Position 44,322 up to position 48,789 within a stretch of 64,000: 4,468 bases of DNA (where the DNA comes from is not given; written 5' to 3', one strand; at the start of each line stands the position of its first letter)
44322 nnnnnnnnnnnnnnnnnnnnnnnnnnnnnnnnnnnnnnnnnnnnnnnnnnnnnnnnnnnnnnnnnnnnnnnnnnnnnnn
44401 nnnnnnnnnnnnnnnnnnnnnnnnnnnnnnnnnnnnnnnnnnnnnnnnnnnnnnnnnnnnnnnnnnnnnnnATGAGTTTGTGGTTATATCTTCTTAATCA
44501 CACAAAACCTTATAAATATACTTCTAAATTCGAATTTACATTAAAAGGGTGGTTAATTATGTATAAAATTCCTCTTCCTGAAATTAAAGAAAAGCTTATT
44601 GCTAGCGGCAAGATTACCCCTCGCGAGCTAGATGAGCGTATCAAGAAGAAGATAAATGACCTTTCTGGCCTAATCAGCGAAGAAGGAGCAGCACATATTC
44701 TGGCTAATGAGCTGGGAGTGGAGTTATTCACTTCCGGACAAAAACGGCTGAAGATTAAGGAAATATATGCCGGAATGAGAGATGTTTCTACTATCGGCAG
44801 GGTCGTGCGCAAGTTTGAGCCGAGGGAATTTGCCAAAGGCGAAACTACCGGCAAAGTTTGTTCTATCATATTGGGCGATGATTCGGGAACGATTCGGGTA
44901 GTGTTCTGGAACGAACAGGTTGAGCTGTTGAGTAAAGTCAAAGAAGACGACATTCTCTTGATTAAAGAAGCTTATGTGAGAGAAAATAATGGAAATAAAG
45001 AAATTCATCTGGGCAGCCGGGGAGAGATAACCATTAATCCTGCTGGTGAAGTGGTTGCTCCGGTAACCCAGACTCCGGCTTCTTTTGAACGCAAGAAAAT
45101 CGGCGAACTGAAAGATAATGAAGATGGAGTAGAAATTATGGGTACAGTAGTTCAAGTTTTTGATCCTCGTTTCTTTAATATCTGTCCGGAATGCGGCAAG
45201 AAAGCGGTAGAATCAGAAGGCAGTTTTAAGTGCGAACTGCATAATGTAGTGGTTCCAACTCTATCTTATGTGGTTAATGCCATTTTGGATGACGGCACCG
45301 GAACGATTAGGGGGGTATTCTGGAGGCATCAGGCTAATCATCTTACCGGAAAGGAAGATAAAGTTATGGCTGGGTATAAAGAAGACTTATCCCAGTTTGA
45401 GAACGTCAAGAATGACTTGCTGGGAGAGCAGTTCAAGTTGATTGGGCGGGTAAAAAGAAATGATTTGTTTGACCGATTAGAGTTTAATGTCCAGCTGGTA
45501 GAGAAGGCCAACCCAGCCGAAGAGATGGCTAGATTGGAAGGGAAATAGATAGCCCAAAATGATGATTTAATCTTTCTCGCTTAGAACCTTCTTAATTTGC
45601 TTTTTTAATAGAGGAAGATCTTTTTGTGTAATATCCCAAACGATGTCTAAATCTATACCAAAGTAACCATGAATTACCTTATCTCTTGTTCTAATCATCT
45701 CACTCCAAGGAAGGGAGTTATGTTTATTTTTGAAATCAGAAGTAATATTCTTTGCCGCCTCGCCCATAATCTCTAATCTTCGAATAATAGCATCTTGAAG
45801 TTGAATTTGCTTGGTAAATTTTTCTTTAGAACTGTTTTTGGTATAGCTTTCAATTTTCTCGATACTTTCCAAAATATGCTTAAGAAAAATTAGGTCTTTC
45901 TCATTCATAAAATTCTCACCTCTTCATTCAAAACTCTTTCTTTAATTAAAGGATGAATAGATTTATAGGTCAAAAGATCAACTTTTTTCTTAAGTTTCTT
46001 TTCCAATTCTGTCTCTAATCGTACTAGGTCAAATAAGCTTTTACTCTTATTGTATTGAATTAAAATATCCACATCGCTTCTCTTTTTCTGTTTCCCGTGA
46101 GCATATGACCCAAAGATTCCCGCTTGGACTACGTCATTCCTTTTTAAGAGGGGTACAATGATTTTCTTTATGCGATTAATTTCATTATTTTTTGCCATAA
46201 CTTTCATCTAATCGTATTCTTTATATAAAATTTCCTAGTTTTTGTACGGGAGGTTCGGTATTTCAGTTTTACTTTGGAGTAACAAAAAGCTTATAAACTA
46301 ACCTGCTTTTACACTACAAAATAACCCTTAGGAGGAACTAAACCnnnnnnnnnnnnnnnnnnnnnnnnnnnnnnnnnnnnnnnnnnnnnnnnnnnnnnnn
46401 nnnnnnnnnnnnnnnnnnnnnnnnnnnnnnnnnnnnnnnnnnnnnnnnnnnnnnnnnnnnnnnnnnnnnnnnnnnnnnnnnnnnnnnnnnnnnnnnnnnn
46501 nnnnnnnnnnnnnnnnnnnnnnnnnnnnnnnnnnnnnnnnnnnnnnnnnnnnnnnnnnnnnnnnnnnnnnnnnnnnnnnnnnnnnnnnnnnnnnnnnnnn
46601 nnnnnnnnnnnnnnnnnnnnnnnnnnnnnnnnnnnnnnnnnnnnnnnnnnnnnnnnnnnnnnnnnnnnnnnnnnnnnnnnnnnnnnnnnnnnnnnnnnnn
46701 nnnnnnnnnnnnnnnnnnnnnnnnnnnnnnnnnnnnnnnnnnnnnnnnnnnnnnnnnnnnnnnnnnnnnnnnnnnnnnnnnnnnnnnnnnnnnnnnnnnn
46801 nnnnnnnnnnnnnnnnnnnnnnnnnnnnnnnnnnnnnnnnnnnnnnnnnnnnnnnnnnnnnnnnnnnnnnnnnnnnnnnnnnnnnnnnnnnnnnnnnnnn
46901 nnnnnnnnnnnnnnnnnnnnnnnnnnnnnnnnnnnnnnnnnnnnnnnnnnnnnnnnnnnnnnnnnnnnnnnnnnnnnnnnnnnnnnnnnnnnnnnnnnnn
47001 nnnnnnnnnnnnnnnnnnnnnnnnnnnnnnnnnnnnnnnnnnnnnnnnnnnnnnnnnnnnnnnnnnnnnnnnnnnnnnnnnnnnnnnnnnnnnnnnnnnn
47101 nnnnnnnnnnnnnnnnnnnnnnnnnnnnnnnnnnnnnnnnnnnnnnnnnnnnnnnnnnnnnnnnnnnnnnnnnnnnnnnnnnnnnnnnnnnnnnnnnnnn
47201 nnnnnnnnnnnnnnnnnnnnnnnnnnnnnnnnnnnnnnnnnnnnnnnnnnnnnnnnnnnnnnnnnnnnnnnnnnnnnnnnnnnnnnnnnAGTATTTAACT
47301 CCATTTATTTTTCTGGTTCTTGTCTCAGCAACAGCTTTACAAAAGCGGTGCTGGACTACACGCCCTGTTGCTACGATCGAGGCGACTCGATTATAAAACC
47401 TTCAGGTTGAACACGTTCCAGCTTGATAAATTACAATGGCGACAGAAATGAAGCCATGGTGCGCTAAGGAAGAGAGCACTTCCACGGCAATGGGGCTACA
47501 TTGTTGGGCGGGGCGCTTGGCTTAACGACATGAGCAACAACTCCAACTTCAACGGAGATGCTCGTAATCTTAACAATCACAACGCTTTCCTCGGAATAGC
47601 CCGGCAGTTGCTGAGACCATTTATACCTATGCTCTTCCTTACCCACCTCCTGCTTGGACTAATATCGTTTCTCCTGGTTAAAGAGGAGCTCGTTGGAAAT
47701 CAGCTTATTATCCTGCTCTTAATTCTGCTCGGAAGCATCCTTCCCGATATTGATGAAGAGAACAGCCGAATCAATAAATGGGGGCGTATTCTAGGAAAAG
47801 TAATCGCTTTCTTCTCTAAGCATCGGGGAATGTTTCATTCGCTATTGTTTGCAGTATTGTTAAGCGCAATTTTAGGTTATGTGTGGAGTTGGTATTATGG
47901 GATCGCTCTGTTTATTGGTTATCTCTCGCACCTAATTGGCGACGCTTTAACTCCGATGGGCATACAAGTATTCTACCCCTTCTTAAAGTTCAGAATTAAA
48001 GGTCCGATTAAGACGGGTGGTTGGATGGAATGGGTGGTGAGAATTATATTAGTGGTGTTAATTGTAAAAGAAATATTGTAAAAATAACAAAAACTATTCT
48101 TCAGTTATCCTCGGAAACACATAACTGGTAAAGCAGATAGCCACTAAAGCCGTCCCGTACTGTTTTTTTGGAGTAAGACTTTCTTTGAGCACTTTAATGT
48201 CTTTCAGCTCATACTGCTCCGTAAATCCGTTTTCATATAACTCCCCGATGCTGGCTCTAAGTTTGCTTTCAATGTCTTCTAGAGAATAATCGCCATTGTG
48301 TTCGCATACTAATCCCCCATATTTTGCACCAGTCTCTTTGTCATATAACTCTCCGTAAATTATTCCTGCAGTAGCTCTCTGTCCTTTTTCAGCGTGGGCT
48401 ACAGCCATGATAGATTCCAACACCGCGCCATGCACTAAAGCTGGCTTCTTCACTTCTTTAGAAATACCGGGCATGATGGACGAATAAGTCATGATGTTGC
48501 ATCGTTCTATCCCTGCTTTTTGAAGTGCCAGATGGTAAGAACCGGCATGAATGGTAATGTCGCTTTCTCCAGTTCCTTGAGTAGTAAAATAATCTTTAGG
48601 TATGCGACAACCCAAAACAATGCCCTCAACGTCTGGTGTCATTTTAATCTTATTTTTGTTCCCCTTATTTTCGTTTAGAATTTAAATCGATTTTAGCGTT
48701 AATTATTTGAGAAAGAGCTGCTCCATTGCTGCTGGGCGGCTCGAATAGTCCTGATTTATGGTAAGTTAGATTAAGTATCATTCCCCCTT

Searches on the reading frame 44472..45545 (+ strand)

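Call 29: search_protein_families(library=pfam, proteins=[window:44472-45545:+], max_evalue=0.001)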
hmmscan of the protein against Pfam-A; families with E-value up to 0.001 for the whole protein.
window:44472-45545:+ (358 aa): 4 families
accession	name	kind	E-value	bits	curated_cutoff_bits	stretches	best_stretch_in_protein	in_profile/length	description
PF01336.31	tRNA_anti-codon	-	6.6e-14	52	27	1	105-180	1-69/75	OB-fold nucleic acid binding domain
PF08646.16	Rep_fac-A_C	-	2e-08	34.6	28.5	1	231-354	14-145/146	Replication factor-A C terminal domain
PF16900.11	REPA_OB_2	-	2.5e-05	24.6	27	0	126-188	36-97/98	Replication protein A OB domain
PF21473.3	Ssb-like_OB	-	0.00044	20.8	24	0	110-184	22-93/97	Single-stranded DNA binding protein Ssb-like, OB fold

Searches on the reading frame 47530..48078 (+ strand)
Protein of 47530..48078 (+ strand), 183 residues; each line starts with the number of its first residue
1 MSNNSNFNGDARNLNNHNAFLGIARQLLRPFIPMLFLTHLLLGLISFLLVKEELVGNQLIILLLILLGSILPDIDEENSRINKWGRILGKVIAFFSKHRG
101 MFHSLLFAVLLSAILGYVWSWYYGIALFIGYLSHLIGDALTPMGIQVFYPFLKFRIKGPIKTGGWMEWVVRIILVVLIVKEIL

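Call 29: search_protein_families(library=pfam, proteins=[window:47530-48078:+], max_evalue=0.001)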
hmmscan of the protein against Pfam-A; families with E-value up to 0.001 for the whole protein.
window:47530-48078:+ (183 aa): 1 family
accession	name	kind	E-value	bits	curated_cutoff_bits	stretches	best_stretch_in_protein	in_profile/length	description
PF04307.19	YdjM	-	1.1e-31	110.1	29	1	34-177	1-145/176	YdjM inner membrane protein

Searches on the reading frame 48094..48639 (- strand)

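Call 30: search_protein_families(library=pfam, proteins=[window:48094-48639:-], max_evalue=0.001)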
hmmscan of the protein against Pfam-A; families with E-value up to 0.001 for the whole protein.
window:48094-48639:- (181 aa): 1 family
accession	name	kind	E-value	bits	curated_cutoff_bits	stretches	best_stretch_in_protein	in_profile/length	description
PF01862.21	PvlArgDC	-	3.3e-26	92.5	22.7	1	13-170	1-160/161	Pyruvoyl-dependent arginine decarboxylase (PvlArgDC)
